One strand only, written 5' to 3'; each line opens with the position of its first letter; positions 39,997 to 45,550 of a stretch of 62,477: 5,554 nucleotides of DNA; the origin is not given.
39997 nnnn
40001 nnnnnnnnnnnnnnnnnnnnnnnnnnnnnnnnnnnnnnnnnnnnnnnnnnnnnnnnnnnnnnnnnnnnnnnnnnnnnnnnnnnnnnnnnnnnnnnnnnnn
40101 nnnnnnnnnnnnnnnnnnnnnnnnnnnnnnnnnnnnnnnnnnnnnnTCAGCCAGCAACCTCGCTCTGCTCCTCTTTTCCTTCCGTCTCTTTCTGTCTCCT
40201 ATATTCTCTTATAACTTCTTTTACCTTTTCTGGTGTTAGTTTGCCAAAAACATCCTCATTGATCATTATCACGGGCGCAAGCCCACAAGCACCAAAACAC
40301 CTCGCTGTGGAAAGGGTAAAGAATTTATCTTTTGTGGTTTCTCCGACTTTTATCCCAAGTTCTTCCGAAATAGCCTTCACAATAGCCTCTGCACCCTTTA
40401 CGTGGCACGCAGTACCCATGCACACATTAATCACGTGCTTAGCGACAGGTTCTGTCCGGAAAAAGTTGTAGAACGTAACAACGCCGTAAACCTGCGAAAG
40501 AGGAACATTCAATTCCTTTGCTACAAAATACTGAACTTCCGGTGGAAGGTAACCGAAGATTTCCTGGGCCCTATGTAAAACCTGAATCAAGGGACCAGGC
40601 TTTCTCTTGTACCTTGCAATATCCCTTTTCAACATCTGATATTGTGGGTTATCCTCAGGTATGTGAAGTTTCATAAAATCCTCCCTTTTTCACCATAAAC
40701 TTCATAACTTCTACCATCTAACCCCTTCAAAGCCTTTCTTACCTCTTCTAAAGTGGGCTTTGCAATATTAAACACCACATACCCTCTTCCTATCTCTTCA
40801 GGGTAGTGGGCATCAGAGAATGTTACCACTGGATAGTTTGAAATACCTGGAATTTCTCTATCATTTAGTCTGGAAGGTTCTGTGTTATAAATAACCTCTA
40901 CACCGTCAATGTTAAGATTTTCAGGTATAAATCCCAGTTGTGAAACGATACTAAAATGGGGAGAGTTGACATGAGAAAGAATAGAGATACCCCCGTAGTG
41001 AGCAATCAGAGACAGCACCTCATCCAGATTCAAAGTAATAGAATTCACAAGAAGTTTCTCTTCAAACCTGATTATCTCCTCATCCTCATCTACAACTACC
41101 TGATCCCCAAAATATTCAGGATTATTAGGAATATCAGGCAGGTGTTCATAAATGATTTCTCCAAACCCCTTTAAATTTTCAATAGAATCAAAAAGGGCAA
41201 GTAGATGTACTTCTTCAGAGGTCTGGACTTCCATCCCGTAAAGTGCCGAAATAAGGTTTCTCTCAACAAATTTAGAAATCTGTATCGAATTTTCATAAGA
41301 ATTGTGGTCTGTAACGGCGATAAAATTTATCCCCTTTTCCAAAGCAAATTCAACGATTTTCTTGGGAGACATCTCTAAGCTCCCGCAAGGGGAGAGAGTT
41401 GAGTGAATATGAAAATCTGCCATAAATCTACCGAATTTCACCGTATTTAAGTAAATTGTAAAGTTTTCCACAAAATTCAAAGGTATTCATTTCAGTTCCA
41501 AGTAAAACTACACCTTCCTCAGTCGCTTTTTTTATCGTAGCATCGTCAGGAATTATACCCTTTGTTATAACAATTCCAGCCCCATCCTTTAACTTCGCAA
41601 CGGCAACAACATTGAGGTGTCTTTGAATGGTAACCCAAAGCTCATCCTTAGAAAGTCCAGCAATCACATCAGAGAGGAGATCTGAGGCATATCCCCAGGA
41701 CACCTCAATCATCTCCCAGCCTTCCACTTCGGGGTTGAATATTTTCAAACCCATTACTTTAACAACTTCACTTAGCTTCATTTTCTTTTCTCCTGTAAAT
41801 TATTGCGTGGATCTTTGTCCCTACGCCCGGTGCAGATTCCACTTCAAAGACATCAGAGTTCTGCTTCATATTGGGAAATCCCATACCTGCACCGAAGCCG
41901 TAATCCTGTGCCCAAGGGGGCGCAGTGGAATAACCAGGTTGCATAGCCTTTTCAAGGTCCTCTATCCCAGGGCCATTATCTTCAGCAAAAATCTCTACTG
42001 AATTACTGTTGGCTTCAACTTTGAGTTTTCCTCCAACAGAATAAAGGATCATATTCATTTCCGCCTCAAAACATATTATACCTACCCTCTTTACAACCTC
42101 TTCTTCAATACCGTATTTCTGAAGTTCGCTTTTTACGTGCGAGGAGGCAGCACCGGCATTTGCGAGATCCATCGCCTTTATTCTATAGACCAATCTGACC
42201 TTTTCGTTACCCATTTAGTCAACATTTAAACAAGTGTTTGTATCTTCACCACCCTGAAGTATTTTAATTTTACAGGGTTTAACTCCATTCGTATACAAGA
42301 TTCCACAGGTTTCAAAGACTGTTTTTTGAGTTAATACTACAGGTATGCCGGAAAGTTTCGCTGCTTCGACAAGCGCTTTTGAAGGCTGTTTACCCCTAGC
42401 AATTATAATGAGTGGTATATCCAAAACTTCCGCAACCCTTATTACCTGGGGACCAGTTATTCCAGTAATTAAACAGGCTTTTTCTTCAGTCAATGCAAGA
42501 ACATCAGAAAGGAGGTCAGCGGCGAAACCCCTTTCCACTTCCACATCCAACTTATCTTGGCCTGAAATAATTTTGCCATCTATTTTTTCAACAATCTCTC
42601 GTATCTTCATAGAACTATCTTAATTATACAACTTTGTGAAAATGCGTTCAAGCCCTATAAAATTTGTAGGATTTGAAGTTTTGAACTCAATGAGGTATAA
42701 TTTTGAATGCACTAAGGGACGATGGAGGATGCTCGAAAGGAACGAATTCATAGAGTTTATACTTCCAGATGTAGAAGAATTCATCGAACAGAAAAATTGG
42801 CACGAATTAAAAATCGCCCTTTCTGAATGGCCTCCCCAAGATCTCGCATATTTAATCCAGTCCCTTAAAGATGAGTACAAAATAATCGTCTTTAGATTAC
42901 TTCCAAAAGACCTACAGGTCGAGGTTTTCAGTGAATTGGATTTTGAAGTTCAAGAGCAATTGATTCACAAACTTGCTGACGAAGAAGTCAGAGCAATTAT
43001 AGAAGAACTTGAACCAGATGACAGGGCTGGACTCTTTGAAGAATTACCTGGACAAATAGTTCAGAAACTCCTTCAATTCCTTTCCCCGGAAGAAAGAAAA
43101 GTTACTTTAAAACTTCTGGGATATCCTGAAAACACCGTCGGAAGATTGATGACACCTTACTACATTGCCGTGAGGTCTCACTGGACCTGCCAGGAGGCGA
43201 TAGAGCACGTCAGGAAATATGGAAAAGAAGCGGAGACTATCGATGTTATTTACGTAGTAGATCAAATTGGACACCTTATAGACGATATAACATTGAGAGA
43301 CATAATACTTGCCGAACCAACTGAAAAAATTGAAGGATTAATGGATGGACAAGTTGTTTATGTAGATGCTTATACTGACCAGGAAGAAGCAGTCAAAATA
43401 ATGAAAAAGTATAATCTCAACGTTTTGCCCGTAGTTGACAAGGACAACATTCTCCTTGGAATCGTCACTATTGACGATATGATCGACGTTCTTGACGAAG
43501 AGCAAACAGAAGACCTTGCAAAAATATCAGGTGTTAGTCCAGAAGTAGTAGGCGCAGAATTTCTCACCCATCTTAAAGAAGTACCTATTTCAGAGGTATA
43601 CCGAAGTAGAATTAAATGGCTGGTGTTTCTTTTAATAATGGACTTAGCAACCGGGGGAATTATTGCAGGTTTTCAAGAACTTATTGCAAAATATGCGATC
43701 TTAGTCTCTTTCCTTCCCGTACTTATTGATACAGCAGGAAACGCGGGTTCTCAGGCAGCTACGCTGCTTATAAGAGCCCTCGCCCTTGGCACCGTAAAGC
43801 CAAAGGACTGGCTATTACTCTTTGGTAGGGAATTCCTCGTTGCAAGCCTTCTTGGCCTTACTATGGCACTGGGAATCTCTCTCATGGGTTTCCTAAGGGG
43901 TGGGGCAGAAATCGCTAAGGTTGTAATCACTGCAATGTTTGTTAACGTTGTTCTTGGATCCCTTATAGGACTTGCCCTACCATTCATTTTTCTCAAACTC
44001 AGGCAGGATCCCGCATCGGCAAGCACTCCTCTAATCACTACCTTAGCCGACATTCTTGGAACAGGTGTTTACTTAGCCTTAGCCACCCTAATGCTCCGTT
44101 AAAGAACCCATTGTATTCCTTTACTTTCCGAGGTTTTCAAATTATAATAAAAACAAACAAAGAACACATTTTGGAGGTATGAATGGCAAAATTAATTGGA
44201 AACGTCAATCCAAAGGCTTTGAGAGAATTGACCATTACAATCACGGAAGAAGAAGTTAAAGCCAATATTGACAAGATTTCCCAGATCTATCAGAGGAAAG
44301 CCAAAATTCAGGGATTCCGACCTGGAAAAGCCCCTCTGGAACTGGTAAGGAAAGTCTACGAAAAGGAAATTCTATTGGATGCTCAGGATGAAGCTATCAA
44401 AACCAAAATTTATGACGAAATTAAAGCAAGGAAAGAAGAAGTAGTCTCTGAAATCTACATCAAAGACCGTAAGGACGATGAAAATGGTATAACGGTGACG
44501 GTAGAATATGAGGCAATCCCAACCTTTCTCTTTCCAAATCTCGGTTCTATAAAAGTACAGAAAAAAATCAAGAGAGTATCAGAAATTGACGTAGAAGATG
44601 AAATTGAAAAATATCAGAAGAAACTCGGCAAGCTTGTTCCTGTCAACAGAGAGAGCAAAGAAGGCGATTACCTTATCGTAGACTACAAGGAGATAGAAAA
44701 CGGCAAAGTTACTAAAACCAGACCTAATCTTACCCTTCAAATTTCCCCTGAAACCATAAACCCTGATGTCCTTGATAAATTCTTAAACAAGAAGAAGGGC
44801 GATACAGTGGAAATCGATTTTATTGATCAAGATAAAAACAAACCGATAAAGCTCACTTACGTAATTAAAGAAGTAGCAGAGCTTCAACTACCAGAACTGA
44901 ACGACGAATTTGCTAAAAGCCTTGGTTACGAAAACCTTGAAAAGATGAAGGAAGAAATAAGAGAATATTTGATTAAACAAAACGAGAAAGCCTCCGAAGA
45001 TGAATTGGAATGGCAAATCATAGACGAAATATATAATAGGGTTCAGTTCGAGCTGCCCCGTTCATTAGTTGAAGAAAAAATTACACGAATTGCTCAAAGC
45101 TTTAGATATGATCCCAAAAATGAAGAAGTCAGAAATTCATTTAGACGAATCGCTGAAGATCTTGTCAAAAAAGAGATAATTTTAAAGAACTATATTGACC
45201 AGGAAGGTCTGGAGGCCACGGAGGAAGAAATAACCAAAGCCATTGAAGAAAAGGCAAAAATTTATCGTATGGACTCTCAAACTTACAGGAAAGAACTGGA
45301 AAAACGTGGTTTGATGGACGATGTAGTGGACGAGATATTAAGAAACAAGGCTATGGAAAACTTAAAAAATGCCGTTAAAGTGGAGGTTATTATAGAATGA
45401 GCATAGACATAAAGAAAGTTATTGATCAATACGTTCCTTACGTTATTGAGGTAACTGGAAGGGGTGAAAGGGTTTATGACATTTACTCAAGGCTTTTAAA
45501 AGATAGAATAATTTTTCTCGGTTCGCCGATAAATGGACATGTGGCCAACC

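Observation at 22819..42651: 19.8-kb co-directional supercluster joining an NAD-type formate dehydrogenase, an [FeFe]-hydrogenase, all H-cluster maturases, two NuoEF pairs and a signalling module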

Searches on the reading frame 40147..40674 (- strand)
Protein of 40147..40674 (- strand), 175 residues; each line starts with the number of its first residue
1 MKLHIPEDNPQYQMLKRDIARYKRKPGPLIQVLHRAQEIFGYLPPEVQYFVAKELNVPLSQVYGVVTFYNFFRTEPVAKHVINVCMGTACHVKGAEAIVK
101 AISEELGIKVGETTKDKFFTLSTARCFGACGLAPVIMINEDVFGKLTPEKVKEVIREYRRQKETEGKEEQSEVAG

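Call 4: search_protein_families(library=pfam, proteins=[window:40147-40674:-], max_evalue=0.01)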
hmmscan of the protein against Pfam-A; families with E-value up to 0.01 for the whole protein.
window:40147-40674:- (175 aa): 1 family
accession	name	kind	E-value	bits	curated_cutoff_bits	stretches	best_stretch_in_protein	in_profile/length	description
PF01257.25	2Fe-2S_thioredx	-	2.1e-55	187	24.8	1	16-159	2-145/145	Thioredoxin-like [2Fe-2S] ferredoxin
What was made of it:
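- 40147..40674 (-): NuoE1 / HydC / BfuC-type [2Fe-2S] subunit (175 aa; Cys 85, 90, 126, 130). Pfam PF01257, E 2e-55 (call 4).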

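Call 72: search_protein_families(library=ncbifam, proteins=[window:40147-40674:-], max_evalue=1e-10)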
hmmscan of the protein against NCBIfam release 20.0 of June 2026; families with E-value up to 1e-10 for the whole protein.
window:40147-40674:- (175 aa): 9 families
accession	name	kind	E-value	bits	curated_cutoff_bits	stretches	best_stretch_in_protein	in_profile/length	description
NF005747.0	PRK07571.1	equivalog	2.4e-55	186.8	224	1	6-161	16-171/173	bidirectional hydrogenase complex protein HoxE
NF005722.0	PRK07539.1-2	equivalog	1.5e-43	148.6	141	1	13-158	11-156/157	NADH-quinone oxidoreductase subunit NuoE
TIGR01958.1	nuoE_fam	subfamily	6.4e-43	146.4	142.4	1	17-159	4-148/148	NADH-quinone oxidoreductase subunit NuoE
NF004638.0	PRK05988.1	equivalog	9.6e-43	145.7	198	1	10-159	9-158/159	formate dehydrogenase subunit gamma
NF005725.0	PRK07539.1-5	equivalog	7.4e-39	133.2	220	1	19-159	29-172/174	NADH-quinone oxidoreductase subunit NuoE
NF005721.0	PRK07539.1-1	equivalog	5.3e-34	117.8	308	1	17-164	36-183/292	NADH-quinone oxidoreductase subunit NuoE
NF005723.0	PRK07539.1-3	equivalog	4.2e-32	111.2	226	1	12-158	7-156/158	NADH-quinone oxidoreductase subunit NuoE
NF005724.0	PRK07539.1-4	equivalog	6.2e-26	91.7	280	1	15-164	26-178/240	NADH-quinone oxidoreductase subunit NuoE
NF009040.0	PRK12373.1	equivalog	9.5e-21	75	514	1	24-163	34-174/400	NADH-quinone oxidoreductase subunit E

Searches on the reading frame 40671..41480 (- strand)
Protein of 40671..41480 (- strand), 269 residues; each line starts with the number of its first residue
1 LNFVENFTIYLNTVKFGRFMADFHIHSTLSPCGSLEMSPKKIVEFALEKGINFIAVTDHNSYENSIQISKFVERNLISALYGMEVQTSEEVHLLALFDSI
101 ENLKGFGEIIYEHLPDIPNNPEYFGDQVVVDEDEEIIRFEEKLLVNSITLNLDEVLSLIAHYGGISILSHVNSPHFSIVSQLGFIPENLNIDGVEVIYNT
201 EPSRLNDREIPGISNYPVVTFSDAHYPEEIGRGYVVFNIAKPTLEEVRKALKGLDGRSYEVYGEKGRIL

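Call 4: search_protein_families(library=pfam, proteins=[window:40671-41480:-], max_evalue=0.01)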
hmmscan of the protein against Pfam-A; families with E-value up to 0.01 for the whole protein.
window:40671-41480:- (269 aa): 2 families
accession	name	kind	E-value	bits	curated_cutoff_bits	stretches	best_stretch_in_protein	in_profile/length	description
PF02811.25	PHP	-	2.8e-09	37.9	26.4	1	22-116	1-95/164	PHP domain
PF13263.12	PHP_C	-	1.9e-07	31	21.3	1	215-252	15-52/56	PHP-associated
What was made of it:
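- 40671..41423 (-): PHP-family phosphoesterase (250 aa from ATG 41423). Pfam PHP and PHP_C (call 4).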

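Call 73: search_protein_families(library=ncbifam, proteins=[window:40671-41423:-], max_evalue=0.001)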
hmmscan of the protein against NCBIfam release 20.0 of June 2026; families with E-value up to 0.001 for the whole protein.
window:40671-41423:- (250 aa): 13 families
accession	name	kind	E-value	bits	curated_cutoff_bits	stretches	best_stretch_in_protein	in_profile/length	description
NF045780.1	TrlF_fam_ATP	equivalog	1e-13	51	350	1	2-213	8-241/944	TrlF family AAA-like ATPase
NF038032.1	CehA_McbA_metalo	domain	7.1e-10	38.8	80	1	2-77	5-77/315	CehA/McbA family metallohydrolase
NF045781.1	Spaf1101_AAA_ATP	equivalog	6.7e-08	31.4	475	1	23-234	97-298/836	Spaf_1101 family AAA-like ATPase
NF047791.1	RNaseRnm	equivalog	5.3e-07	29.2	375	1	2-77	3-80/275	RNase RNM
NF041577.1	nside_bi_sphtase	equivalog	9.5e-07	28.2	400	1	2-73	4-75/276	3',5'-nucleoside bisphosphate phosphatase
NF042955.1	Ppl_antiphage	equivalog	2.9e-06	25.5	1000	1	123-233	122-233/882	anti-phage protein Ppl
TIGR00375.1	TIGR00375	hypoth_equivalog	4.6e-06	26.3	326.6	1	134-236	117-221/374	TIGR00375 family protein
TIGR01405.1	polC_Gram_pos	equivalog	7e-06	24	1043.45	1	3-72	106-174/1211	DNA polymerase III subunit alpha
NF001688.0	PRK00448.1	equivalog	8.5e-05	20.2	873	1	3-72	340-408/1445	PolC-type DNA polymerase III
TIGR01856.1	hisJ_fam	subfamily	0.00013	21.8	90.2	0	3-44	2-41/252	histidinol-phosphatase HisJ family protein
NF005596.0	PRK07328.1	subfamily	0.00029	20.3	202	0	1-41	3-41/269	histidinol-phosphatase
NF005996.1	PRK08123.1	equivalog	0.00031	20.1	133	0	3-47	2-45/262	histidinol-phosphatase HisJ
NF004981.0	PRK06361.1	equivalog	0.00052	19.4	117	1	1-66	1-65/217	histidinol phosphate phosphatase domain-containing protein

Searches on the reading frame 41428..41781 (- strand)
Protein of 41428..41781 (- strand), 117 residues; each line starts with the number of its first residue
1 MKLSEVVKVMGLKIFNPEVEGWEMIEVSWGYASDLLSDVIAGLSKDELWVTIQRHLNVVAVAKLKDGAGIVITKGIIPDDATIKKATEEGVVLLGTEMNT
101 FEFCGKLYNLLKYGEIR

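Call 4: search_protein_families(library=pfam, proteins=[window:41428-41781:-], max_evalue=0.01)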
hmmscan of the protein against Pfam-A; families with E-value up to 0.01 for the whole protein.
window:41428-41781:- (117 aa): 2 families
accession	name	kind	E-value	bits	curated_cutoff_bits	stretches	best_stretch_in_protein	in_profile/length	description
PF02603.21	Hpr_kinase_N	-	0.00023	21.6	24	1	68-111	82-125/125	HPr Serine kinase N terminus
PF07085.17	DRTGG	-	0.00035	20.8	25.2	1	44-104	39-99/105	DRTGG domain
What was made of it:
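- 41428..41781 (-): DRTGG-domain protein 2 (117 aa). In the usual single-pair clusters a HydS-like sensory hydrogenase lies just upstream of this gene; it is absent here. Pfam hits are weak (call 4).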

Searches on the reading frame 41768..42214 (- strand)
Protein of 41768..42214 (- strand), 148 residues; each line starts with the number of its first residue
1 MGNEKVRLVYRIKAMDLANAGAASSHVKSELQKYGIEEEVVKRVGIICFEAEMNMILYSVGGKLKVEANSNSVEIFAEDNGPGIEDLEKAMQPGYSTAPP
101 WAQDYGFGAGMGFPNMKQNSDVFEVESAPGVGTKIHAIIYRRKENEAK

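Call 4: search_protein_families(library=pfam, proteins=[window:41768-42214:-], max_evalue=0.01)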
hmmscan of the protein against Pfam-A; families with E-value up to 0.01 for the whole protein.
window:41768-42214:- (148 aa): 2 families
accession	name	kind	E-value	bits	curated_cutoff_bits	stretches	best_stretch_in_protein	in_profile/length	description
PF02518.31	HATPase_c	-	2.6e-06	28.3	26.4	1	45-137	7-105/111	Histidine kinase-, DNA gyrase B-, and HSP90-like ATPase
PF13581.12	HATPase_c_2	-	6.5e-05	23.4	27.4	1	16-136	4-124/127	Histidine kinase-like ATPase domain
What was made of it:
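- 41768..42214 (-): RsbW/SpoIIAB-like GHKL serine-kinase-type ATPase (148 aa). Pfam HATPase_c and HATPase_c_2 (call 4).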

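Call 73: search_protein_families(library=ncbifam, proteins=[window:41768-42214:-], max_evalue=0.001)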
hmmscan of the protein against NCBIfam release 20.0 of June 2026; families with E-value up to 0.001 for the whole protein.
window:41768-42214:- (148 aa): 1 family
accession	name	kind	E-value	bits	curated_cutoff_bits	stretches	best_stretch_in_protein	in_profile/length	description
TIGR01925.2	spIIAB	equivalog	2.7e-14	53.2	135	1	41-136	35-131/137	anti-sigma F factor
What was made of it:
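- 41768..42214 (-): NCBIfam anti-sigma F factor model, 53 bits, below its cut-off (call 73).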

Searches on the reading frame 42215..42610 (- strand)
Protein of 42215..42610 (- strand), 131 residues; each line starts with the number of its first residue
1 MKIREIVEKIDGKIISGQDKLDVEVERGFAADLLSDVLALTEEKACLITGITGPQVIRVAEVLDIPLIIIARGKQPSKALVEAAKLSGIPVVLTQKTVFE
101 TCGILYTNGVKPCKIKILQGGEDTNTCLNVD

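Call 4: search_protein_families(library=pfam, proteins=[window:42215-42610:-], max_evalue=0.01)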
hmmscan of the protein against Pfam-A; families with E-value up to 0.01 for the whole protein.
window:42215-42610:- (131 aa): 2 families
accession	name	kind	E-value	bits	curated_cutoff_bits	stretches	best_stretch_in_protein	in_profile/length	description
PF07085.17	DRTGG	-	6.1e-08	32.9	25.2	1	5-104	1-101/105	DRTGG domain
PF02603.21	Hpr_kinase_N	-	3.7e-05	24.1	24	1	64-98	80-114/125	HPr Serine kinase N terminus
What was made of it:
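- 42215..42610 (-): DRTGG-domain protein 1 (131 aa), part of the signalling module. Pfam PF07085, E 6e-8 (call 4).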

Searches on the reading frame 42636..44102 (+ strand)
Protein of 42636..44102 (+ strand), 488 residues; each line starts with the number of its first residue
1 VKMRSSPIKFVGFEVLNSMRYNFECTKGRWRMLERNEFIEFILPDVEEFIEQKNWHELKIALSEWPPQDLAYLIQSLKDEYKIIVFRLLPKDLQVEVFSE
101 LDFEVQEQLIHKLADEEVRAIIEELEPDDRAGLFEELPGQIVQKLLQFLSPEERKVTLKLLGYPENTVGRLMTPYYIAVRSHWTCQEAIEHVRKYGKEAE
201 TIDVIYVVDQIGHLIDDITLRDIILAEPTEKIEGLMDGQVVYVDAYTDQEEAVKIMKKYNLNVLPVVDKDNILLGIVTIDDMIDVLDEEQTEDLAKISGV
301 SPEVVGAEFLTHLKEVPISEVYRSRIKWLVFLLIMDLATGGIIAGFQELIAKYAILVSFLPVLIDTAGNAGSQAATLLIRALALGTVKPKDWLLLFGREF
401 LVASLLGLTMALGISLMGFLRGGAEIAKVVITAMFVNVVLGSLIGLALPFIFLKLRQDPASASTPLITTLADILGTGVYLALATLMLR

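Call 6: search_protein_families(library=pfam, proteins=[window:42636-44102:+], max_evalue=0.01)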
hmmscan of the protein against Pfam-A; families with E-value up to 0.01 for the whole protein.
window:42636-44102:+ (488 aa): 3 families
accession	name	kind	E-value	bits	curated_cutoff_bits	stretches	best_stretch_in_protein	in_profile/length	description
PF01769.21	MgtE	-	2.8e-31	108.8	27.6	1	360-481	1-124/125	Divalent cation transporter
PF03448.22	MgtE_N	-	2.7e-29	102.1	25.9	1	66-166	2-102/102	MgtE intracellular N domain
PF00571.33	CBS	-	2.1e-18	66.8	24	2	234-287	3-56/57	CBS domain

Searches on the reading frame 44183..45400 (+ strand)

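Call 56: search_protein_families(library=pfam, proteins=[window:44183-45400:+], max_evalue=0.00001)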
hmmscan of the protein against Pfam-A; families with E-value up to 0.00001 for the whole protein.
window:44183-45400:+ (405 aa): 2 families
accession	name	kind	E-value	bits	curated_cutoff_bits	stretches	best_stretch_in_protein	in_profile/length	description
PF05697.18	Trigger_N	-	2.6e-24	86.6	22.2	1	11-143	10-143/144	Bacterial trigger factor protein (TF)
PF05698.19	Trigger_C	-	2.5e-19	70.3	22.7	1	252-395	2-161/162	Bacterial trigger factor protein (TF) C-terminus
